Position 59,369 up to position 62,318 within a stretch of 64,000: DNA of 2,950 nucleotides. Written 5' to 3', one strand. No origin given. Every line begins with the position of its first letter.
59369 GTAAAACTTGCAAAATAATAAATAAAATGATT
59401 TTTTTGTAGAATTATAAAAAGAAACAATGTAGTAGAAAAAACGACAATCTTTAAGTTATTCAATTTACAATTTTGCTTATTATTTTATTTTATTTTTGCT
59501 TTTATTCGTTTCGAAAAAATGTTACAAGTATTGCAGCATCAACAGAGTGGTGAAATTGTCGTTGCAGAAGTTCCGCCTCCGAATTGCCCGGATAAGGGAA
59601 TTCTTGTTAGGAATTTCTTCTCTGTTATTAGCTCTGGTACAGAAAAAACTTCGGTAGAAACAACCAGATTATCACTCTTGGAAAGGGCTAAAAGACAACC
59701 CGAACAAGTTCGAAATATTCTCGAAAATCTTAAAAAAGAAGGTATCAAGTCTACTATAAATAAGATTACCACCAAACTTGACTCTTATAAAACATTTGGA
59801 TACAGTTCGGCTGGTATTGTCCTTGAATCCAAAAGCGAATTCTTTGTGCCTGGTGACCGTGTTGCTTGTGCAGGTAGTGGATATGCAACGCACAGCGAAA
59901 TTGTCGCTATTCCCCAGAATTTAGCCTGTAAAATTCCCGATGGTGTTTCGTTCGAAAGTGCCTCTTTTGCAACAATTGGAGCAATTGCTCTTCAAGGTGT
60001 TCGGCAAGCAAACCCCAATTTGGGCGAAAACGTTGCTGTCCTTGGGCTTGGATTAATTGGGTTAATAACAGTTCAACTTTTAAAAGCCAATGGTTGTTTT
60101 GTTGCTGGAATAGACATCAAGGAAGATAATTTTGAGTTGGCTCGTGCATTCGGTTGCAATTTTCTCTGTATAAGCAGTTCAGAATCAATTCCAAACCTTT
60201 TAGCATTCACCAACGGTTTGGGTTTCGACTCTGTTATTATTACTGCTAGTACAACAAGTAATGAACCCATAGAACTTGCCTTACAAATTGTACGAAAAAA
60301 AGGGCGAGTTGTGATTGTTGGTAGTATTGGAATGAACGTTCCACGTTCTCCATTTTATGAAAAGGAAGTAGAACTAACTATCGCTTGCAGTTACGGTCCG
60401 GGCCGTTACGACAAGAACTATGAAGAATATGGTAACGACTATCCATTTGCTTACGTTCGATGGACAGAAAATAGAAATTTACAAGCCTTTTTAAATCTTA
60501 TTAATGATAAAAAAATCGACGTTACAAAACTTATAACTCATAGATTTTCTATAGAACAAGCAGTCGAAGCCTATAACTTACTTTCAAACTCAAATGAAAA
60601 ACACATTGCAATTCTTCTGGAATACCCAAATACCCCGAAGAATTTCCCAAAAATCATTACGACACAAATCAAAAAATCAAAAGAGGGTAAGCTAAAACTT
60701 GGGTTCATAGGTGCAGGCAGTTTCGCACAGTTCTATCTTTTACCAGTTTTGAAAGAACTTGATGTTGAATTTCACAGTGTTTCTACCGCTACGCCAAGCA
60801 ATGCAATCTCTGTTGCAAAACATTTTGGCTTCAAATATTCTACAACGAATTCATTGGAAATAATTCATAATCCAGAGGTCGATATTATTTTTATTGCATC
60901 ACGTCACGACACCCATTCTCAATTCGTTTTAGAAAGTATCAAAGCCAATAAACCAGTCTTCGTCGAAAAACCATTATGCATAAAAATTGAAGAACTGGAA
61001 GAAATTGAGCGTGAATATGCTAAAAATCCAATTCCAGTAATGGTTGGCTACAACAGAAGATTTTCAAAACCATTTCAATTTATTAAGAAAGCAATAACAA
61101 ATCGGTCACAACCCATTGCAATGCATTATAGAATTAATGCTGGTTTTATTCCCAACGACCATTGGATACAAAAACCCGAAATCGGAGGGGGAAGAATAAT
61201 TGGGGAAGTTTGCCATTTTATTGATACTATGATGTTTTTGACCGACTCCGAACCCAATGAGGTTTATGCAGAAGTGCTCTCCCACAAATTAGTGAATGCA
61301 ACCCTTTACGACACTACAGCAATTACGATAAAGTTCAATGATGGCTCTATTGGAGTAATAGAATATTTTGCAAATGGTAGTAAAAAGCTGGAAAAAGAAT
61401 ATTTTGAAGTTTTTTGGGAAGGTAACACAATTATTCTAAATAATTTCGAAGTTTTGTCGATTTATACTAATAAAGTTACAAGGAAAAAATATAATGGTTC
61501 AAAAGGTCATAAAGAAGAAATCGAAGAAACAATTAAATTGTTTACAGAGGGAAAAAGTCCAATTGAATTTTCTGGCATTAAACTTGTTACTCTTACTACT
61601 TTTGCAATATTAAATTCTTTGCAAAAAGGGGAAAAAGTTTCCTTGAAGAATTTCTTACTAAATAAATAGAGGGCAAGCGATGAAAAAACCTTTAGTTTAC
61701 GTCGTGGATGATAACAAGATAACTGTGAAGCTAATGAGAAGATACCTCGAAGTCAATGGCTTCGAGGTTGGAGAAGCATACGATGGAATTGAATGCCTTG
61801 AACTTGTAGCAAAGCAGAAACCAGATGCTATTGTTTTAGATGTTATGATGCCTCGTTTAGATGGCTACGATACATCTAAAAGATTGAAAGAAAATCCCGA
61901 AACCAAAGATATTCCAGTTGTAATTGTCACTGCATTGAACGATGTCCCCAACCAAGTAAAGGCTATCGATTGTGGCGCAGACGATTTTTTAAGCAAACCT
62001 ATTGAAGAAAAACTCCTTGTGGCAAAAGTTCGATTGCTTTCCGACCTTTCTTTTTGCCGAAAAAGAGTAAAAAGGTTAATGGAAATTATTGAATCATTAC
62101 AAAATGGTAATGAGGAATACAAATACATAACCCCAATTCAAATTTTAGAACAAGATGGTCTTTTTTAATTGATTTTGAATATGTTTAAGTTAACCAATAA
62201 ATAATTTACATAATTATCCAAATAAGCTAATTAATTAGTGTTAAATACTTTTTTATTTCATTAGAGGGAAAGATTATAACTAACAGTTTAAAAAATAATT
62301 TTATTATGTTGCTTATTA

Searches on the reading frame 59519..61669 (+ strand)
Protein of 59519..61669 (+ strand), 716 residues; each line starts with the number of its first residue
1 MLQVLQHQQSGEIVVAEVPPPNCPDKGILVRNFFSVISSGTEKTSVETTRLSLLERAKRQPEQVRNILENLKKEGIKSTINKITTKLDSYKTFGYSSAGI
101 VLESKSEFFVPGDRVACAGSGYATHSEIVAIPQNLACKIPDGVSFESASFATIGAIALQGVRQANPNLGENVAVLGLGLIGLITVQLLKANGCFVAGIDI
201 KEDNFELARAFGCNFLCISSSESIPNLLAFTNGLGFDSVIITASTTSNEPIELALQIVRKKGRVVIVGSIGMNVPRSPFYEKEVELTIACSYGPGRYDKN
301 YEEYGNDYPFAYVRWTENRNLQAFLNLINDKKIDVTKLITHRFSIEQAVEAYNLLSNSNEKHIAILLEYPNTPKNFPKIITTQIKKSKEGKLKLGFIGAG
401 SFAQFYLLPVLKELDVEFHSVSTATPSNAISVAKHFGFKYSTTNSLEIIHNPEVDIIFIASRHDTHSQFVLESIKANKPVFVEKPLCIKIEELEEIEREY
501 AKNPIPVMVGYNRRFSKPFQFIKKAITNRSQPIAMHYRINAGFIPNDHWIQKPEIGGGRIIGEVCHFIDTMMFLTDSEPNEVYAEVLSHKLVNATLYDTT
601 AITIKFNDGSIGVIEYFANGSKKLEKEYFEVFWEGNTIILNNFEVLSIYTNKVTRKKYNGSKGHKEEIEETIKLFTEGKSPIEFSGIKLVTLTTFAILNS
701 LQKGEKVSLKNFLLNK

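Call 23: search_protein_families(library=pfam, proteins=[window:59519-61669:+], max_evalue=0.001)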
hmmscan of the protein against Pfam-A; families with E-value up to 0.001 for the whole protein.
window:59519-61669:+ (716 aa): 5 families
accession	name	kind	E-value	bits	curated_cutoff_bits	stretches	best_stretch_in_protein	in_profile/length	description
PF01408.29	GFO_IDH_MocA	-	1.4e-20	74.6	24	1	393-511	2-120/120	Oxidoreductase family, NAD-binding Rossmann fold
PF00107.32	ADH_zinc_N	-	9e-16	58.4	31.8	1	180-291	2-114/129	Zinc-binding dehydrogenase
PF22725.1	GFO_IDH_MocA_C3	-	5.2e-10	39.8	27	1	543-623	27-109/124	GFO/IDH/MocA C-terminal domain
PF02894.22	GFO_IDH_MocA_C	-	9.1e-05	22.8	22.9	1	531-627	11-114/218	Oxidoreductase family, C-terminal alpha/beta domain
PF02254.24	TrkA_N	-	0.00018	22.3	23.8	0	172-253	1-79/116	TrkA-N domain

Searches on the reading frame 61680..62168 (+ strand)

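Call 23: search_protein_families(library=pfam, proteins=[window:61680-62168:+], max_evalue=0.001)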
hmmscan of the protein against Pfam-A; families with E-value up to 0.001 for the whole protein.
window:61680-62168:+ (162 aa): 1 family
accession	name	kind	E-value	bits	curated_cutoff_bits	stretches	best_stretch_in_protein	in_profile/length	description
PF00072.30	Response_reg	-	2.5e-31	108.6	30.2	1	6-118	1-111/111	Response regulator receiver domain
